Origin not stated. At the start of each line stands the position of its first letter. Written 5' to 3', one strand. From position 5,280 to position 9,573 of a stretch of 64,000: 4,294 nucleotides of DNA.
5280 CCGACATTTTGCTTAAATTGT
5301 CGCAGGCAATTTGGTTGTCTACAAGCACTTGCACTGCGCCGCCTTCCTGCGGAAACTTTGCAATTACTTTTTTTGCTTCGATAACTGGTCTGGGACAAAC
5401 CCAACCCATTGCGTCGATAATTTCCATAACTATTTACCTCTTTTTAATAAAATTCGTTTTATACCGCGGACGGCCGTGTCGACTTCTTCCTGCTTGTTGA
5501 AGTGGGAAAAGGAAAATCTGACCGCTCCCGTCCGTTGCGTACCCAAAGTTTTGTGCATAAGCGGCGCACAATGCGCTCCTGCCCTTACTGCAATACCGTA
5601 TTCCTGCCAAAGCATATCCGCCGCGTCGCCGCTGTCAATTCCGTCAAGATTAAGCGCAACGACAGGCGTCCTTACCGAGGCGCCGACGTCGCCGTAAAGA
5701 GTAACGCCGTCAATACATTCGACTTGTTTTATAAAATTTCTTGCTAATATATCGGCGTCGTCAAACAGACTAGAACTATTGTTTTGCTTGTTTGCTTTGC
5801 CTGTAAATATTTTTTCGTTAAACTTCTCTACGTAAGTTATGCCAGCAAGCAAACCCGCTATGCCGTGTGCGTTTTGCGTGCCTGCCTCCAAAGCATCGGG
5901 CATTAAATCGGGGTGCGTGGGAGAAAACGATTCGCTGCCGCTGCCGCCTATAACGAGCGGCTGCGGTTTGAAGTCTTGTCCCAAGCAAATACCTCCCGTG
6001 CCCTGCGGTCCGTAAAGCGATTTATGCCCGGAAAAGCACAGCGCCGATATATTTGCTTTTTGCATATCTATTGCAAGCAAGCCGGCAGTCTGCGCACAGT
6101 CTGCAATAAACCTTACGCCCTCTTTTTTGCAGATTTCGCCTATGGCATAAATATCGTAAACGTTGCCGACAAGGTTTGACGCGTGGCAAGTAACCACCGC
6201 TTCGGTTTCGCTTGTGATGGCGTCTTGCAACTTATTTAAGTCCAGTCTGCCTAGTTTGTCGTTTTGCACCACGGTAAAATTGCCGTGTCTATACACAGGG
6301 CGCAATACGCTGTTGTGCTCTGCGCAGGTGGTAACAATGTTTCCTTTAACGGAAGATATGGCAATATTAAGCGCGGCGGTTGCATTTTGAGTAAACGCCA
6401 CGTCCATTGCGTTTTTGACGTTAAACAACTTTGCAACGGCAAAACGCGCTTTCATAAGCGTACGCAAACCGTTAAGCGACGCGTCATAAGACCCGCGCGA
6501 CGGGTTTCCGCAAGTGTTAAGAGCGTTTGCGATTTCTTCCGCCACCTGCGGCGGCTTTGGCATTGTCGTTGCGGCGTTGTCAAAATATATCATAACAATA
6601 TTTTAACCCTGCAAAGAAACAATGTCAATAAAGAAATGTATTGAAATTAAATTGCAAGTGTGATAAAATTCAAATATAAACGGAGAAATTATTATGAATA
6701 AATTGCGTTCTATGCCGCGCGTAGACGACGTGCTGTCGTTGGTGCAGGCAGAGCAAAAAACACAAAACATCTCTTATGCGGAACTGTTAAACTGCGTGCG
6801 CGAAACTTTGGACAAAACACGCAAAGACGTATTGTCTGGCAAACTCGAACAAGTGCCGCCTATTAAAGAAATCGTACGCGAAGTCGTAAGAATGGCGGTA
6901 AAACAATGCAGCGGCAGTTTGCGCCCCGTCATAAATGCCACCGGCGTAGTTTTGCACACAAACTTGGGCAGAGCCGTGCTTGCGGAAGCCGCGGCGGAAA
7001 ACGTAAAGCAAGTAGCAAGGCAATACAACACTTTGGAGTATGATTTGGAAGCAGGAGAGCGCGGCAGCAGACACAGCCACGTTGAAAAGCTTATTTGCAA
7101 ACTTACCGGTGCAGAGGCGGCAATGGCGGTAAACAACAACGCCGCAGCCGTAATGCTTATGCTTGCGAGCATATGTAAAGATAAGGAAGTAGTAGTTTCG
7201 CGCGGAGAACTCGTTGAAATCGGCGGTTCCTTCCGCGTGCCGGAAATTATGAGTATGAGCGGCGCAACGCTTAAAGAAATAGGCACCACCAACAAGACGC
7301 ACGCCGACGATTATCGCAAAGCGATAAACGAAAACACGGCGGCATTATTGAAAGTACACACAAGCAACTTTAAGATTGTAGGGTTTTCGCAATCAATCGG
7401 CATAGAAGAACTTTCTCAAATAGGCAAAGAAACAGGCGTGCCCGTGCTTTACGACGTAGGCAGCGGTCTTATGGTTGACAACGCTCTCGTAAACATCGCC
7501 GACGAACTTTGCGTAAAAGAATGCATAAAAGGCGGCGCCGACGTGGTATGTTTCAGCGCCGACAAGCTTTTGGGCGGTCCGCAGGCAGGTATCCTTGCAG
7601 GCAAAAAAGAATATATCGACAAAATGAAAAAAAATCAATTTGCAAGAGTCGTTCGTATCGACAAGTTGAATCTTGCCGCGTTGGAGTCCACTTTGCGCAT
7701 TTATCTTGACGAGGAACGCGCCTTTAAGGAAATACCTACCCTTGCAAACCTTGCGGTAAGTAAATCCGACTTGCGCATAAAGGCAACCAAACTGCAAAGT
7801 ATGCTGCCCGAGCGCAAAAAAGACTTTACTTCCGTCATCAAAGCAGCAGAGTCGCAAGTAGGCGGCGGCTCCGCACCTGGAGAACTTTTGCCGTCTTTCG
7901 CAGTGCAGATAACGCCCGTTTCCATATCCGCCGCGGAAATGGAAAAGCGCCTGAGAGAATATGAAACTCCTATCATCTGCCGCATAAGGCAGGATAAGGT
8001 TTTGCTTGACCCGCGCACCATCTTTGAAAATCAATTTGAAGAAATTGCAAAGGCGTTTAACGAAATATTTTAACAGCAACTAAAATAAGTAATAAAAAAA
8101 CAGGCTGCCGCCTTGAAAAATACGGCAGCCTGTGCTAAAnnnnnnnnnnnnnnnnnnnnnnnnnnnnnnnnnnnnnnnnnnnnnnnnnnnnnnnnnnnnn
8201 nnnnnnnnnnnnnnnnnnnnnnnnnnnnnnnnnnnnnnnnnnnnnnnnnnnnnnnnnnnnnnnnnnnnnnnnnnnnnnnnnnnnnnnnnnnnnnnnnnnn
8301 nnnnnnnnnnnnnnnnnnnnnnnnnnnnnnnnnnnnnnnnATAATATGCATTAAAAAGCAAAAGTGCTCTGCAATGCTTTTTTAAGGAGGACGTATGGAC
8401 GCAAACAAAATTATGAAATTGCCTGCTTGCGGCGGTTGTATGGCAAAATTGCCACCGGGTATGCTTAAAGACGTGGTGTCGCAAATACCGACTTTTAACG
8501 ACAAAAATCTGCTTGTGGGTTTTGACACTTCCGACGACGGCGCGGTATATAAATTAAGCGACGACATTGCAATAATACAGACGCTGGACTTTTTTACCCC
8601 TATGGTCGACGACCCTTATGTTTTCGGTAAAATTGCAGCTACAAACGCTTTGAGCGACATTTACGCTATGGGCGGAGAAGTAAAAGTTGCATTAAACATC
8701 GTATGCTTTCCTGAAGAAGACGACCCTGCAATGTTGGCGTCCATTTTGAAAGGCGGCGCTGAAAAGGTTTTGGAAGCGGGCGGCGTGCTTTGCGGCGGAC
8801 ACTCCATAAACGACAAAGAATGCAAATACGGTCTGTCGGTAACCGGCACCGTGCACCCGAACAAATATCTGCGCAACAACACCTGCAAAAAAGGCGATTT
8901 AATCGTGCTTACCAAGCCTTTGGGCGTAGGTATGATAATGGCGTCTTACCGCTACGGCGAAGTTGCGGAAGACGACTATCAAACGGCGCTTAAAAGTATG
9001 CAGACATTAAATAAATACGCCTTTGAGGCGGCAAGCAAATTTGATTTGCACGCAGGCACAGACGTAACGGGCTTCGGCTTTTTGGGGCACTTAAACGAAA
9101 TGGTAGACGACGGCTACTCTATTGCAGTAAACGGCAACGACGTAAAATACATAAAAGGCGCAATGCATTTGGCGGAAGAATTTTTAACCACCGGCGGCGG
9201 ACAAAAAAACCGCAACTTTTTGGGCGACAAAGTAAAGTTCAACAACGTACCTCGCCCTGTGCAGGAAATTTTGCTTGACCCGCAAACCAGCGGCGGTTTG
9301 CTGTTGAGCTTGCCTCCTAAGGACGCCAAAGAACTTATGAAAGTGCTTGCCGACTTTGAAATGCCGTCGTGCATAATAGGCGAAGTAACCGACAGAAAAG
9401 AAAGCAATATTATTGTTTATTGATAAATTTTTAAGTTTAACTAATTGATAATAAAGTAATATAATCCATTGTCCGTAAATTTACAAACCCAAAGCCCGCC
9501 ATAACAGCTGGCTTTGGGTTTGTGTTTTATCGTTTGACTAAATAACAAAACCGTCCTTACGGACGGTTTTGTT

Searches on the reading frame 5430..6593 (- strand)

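Call 72: search_protein_families(library=pfam, proteins=[window:5430-6593:-], max_evalue=0.00001)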
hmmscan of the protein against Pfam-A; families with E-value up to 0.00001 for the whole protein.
window:5430-6593:- (387 aa): 2 families
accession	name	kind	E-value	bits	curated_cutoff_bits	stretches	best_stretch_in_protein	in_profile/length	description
PF00266.25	Aminotran_5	-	1e-65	222.6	21.5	1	2-372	1-369/371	Aminotransferase class-V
PF01041.23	DegT_DnrJ_EryC1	-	1.8e-11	44.3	19.8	1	66-207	43-188/360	DegT/DnrJ/EryC1/StrS aminotransferase family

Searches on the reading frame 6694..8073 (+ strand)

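Call 72: search_protein_families(library=pfam, proteins=[window:6694-8073:+], max_evalue=0.00001)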
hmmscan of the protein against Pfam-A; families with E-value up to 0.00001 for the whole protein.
window:6694-8073:+ (459 aa): 3 families
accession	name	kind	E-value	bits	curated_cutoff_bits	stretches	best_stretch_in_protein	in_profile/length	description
PF03841.19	SelA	-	1.9e-151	504.7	22.8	1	79-443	1-366/367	L-seryl-tRNA selenium transferase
PF01053.26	Cys_Met_Meta_PP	-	2.4e-09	36.7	27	1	127-303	54-213/381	Cys/Met metabolism PLP-dependent enzyme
PF01212.27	Beta_elim_lyase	-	4.2e-08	33.3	27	1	125-314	32-222/288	Beta-eliminating lyase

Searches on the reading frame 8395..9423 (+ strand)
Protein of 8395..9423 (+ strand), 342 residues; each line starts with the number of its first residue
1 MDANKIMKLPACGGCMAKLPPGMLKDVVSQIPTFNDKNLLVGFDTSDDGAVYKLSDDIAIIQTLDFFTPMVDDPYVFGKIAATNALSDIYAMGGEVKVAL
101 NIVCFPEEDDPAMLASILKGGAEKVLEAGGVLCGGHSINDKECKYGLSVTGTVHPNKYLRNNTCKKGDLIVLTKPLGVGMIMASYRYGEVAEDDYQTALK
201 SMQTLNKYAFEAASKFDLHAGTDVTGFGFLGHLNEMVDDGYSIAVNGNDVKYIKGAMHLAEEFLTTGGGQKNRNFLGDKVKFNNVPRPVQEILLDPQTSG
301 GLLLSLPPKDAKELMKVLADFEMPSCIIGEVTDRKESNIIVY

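Call 72: search_protein_families(library=pfam, proteins=[window:8395-9423:+], max_evalue=0.00001)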
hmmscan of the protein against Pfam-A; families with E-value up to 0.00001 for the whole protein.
window:8395-9423:+ (342 aa): 2 families
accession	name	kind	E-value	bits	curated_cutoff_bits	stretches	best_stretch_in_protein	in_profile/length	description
PF00586.29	AIRS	-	1.2e-22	80.8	24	1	47-153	2-112/112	AIR synthase related protein, N-terminal domain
PF02769.27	AIRS_C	-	3.3e-21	76.5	23.1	1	165-341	1-155/156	AIR synthase related protein, C-terminal domain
